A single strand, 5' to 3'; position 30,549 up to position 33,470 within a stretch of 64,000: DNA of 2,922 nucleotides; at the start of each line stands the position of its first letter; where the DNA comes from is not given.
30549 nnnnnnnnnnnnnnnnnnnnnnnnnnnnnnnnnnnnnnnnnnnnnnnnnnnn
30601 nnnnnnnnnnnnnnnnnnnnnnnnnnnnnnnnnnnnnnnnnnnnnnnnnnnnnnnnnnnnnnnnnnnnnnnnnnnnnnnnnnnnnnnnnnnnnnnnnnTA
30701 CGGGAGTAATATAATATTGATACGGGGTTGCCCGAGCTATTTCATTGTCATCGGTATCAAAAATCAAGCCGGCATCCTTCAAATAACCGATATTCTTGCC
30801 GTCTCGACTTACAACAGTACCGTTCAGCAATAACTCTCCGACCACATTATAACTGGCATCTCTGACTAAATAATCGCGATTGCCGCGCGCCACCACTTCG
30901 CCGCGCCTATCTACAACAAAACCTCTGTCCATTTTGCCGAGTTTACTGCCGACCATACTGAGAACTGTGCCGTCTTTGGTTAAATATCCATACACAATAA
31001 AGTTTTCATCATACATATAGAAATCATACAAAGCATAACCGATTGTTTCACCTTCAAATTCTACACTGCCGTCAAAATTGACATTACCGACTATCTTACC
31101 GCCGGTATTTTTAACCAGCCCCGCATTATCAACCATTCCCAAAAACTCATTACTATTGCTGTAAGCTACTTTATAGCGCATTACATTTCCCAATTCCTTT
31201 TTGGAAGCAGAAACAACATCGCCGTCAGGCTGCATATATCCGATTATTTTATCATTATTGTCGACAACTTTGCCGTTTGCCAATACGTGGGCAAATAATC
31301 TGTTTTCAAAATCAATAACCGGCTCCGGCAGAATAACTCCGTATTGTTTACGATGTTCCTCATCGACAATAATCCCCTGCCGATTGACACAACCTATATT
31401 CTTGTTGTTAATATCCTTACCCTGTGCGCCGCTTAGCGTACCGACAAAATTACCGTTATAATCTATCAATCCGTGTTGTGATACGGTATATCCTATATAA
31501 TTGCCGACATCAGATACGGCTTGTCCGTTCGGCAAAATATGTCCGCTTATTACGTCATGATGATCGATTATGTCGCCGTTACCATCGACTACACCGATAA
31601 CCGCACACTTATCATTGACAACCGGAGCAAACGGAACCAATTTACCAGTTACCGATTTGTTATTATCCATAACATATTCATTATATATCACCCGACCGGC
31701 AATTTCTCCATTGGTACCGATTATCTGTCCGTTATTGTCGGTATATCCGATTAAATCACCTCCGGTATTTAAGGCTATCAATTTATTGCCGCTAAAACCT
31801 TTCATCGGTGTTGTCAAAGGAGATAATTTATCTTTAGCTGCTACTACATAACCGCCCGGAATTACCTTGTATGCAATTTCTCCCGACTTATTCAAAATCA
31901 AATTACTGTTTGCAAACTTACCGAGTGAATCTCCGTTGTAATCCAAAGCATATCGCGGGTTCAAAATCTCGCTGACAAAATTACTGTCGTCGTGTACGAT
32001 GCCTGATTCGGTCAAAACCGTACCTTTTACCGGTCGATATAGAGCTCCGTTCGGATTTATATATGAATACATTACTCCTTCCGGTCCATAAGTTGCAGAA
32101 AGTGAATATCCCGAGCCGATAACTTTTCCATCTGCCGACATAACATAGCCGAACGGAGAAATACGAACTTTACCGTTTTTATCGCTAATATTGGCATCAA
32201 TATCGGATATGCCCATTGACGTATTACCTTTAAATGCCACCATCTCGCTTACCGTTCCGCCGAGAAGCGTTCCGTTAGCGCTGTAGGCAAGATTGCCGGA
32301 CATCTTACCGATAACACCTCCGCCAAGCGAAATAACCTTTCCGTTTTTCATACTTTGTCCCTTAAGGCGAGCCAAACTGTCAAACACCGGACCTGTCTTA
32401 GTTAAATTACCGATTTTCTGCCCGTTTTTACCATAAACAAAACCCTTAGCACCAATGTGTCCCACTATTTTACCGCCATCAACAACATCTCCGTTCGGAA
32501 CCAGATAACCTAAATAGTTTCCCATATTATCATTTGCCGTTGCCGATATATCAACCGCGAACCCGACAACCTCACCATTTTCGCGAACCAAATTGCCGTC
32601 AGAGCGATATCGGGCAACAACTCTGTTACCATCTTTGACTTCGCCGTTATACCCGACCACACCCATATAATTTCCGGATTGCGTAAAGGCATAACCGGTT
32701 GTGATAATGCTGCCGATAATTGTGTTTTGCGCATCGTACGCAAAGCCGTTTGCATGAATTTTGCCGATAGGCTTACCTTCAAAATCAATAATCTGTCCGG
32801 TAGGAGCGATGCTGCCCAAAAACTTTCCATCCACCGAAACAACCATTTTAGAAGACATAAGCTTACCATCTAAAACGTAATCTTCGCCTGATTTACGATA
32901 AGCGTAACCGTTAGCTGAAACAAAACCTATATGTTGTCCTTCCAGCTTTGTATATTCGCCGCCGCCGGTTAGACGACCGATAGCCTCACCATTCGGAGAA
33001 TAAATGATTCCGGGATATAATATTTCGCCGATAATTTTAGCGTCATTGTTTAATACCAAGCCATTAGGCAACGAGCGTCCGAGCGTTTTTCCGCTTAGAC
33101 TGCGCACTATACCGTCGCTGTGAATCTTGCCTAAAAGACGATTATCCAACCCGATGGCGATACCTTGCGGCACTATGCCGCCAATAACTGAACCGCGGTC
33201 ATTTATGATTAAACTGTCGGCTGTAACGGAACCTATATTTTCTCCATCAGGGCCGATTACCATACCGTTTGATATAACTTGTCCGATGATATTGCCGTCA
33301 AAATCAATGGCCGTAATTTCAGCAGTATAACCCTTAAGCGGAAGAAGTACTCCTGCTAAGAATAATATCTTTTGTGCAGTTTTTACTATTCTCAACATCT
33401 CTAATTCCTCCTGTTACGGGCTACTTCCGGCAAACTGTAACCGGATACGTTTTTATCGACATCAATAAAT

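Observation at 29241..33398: VirB10 homolog roughly three times normal size, with signal-peptide-like N-terminus, repeat N-half and Pro-rich C-terminal tail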

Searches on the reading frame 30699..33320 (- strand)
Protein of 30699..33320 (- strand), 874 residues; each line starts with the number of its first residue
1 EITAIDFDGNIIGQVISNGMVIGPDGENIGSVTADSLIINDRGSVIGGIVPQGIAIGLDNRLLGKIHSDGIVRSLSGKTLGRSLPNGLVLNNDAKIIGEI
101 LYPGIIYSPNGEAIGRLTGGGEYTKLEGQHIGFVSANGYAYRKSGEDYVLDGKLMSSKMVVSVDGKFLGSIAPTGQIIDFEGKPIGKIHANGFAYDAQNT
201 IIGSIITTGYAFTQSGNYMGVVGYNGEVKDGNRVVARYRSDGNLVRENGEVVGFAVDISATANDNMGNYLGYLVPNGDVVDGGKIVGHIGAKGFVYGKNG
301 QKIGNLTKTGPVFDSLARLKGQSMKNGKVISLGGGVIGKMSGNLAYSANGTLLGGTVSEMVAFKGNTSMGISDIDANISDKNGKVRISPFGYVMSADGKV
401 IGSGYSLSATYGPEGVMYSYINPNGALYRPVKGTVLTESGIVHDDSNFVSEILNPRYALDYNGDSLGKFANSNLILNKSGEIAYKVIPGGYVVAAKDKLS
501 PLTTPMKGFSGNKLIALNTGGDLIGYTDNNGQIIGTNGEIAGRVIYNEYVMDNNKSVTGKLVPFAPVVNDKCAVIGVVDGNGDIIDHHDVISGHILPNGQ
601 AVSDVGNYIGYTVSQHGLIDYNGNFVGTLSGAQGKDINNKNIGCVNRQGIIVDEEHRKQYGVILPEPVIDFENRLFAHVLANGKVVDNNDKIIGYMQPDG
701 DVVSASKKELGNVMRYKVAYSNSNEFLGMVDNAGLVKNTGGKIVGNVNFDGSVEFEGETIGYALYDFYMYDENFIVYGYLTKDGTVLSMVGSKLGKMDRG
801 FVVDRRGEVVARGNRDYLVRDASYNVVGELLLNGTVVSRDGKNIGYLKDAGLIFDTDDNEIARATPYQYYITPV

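Call 39: predict_structure(alignment_id=A1)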
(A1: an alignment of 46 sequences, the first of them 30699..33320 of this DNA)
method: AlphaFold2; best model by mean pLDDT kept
length: 874 residues; sequences in the alignment: 46
mean_pLDDT: 92.4   pTM: 0.90
mean pLDDT of the five models: 92.4, 91.5, 90.3, 90.2, 90.2
residues with pLDDT >= 90: 726; 70-90: 140; 50-70: 7; < 50: 1
segments of 3 or more residues with pLDDT < 50: none
pLDDT, mean of each block of 10 residues (from residue 1): 89 90 92 89 89 93 91 92 94 92 93 92 93 95 92 89 89 88 92 92 91 92 88 88 90 93 91 94 92 92 94 96 95 94 93 94 92 88 82 92 94 94 91 92 93 95 93 91 95 86 93 95 94 93 96 93 95 94 93 95 93 94 94 93 94 93 96 95 95 96 95 97 95 93 94 95 97 95 93 92 89 95 93 93 89 91 91 60
secondary structure, 60 per line:
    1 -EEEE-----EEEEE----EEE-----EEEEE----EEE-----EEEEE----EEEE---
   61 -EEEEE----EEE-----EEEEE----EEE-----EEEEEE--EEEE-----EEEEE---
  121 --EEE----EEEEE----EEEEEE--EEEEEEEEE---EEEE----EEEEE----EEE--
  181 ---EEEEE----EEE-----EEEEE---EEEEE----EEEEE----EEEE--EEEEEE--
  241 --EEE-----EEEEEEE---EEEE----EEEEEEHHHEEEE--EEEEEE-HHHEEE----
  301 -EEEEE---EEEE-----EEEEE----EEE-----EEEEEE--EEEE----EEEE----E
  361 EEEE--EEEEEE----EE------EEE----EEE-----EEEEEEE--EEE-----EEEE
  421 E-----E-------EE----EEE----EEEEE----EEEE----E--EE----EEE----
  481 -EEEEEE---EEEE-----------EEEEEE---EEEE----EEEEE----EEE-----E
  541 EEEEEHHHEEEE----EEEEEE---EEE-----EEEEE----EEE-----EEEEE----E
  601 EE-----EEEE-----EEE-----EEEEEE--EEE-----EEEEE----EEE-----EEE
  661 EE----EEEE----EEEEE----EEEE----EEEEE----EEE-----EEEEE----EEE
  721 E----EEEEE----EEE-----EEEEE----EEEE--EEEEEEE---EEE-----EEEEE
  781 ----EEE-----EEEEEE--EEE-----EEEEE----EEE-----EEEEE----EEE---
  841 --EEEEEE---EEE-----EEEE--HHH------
elements in order (helices of 4 or more, strands of 3 or more residues): E2-5 E11-15 E20-22 E28-32 E37-39 E45-49 E54-57 E62-66 E71-73 E79-83 E88-90 E96-101 E104-107 E113-117 E123-125 E130-134 E139-144 E147-155 E159-162 E167-171 E176-178 E184-188 E193-195 E201-205 E209-213 E218-222 E227-230 E233-238 E243-245 E251-257 E261-264 E269-274 E278-281 E284-289 E294-296 E302-306 E310-313 E319-323 E328-330 E336-341 E344-347 E352-355 E360-364 E367-372 E385-387 E392-394 E400-406 E409-411 E417-421 E441-443 E448-452 E457-460 E474-476 E482-487 E491-494 E506-511 E515-518 E523-527 E532-534 E540-545 E549-552 E557-562 E566-568 E574-578 E583-585 E591-595 E600-602 E608-611 E617-619 E625-630 E633-635 E641-645 E650-652 E658-662 E667-670 E675-679 E684-687 E692-696 E701-703 E709-713 E718-721 E726-730 E735-737 E743-747 E752-755 E758-764 E768-770 E776-780 E785-787 E793-798 E801-803 E809-813 E818-820 E826-830 E835-837 E843-848 E852-854 E860-863

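Call 43: fold_search(model_id=the predicted structure, library=pdb)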
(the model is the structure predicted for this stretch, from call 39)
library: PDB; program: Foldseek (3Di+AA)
matches with E <= 10: 1340; with E <= 0.001: 129
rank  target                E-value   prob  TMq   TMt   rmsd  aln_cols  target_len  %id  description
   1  8qjd_B                1.9e-31  0.99  0.11  0.10  28.8      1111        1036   10  T6SS-linked Rhs repeat protein - Salmonella bongori Rhs-core domain (released 2024-09-25)
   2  9g41_A                2.0e-30  0.96  0.10  0.07  29.6      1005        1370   12  Mouse Teneurin2 dimer variant A0B1 (released 2026-01-21)
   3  8qjb_A                4.8e-29  0.84  0.08  0.08  29.7      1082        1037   10  T6SS-linked Rhs repeat protein - Salmonella bongori Rhs-core domain extended N-terminus (released 2024-09-25)
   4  7pq5                  5.5e-29  0.82  0.07  0.07  29.1      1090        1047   11  Photorhabdus laumondii T6SS-associated Rhs protein carrying the Tre23 toxin domain (released 2021-12-01)
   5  8uy4_A                6.0e-27  0.87  0.09  0.08  28.7      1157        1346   11  Acinetobacter baumannii Tse15 Rhs effector (released 2024-10-09)
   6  9g42_A                2.1e-26  0.89  0.10  0.07  29.2       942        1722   11  Mouse Teneurin2 dimer variant A0B0 (released 2026-01-21)
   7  8qja_D                1.1e-25  0.92  0.11  0.10  28.7      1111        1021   12  T6SS-linked Rhs repeat protein - Advenella mimigardefordensis VgrG-Rhs core (released 2024-09-25)
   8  8r50_A                1.7e-25  0.80  0.09  0.06  30.6      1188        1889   11  Mouse teneurin-3 compact dimer - A1B1 isoform (released 2024-05-08)
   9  6cmx_A                7.2e-23  0.60  0.10  0.08  28.7       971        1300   12  Human Teneurin 2 extra-cellular region (released 2018-07-25)
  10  8qja_B                8.2e-23  0.72  0.10  0.09  29.2       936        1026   12  T6SS-linked Rhs repeat protein - Advenella mimigardefordensis VgrG-Rhs core (released 2024-09-25)
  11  8r54_A                9.5e-23  0.35  0.07  0.06  30.2       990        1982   10  Mouse teneurin-3 non-compact subunit - A0B0 isoform (released 2024-05-08)
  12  8r51_A                1.9e-22  0.66  0.10  0.07  29.7      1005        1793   11  Mouse teneurin-3 non-compact subunit - A1B1 isoform (released 2024-05-08)
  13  6fay                  1.0e-20  0.41  0.09  0.06  29.8       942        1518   11  Teneurin3 monomer (released 2018-03-28)
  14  6sue_F                1.2e-16  0.15  0.07  0.04  31.1       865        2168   11  Structure of Photorhabdus luminescens Tc holotoxin pore, Mutation TccC3-D651A (released 2019-11-06)
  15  6sup                  2.5e-16  0.16  0.07  0.05  30.0       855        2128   11  Crystal Structure of TcdB2-TccC3-Cdc42 (released 2019-12-04)
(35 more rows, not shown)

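Call 82: fold_search(model_id=the predicted structure, library=viral)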
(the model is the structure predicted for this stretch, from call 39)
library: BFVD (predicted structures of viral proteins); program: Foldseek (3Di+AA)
matches with E <= 10: 1638; with E <= 0.001: 186
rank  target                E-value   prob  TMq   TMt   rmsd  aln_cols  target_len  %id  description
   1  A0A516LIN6            6.9e-21  0.13  0.05  0.03  62.0      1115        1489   12  (no name in the UniProt tables at hand)
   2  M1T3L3                6.3e-20  0.15  0.05  0.05  86.7      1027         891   14  Peptidase G2 IMC autoproteolytic cleavage domain-containing protein (Fragment) [Prochlorococcus phage P-SSP10]
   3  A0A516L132            1.6e-19  0.15  0.06  0.05  60.2      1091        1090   10  (no name in the UniProt tables at hand)
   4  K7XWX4                7.8e-15  0.10  0.05  0.06  63.5       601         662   14  (no name in the UniProt tables at hand)
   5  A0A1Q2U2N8            1.2e-13  0.04  0.05  0.04  61.1      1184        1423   11  Putative hemagglutinin/hemolysin-related protein [Vibrio phage pTD1]
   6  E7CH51                1.4e-13  0.06  0.04  0.04  67.7       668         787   13  Fiber [Murine adenovirus 2]
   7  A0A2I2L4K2            8.5e-13  0.16  0.06  0.11  22.7       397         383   14  MORN-repeat protein (Fragment) [Orpheovirus IHUMI-LCC2]
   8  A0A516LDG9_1          2.2e-12  0.04  0.05  0.04  81.2       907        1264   13  (no name in the UniProt tables at hand)
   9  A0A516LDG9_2          4.5e-12  0.04  0.06  0.04  78.7      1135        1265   14  (no name in the UniProt tables at hand)
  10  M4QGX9                1.8e-11  0.03  0.05  0.05  81.4      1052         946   12  Uncharacterized protein [Prochlorococcus phage MED4-213]
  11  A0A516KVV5            6.1e-11  0.04  0.05  0.05  60.0       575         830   14  (no name in the UniProt tables at hand)
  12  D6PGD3                8.1e-11  0.03  0.05  0.05  58.7       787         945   12  (no name in the UniProt tables at hand)
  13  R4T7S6                1.1e-10  0.12  0.07  0.12  22.0       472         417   13  Pyrrolo-quinoline quinone repeat domain-containing protein [Haloarcula californiae tailed virus 2]
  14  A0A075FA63            1.4e-10  0.04  0.04  0.04  70.7       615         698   13  Fiber [Duck adenovirus 2]
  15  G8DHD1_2              2.1e-10  0.05  0.06  0.06  47.8       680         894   11  (no name in the UniProt tables at hand)
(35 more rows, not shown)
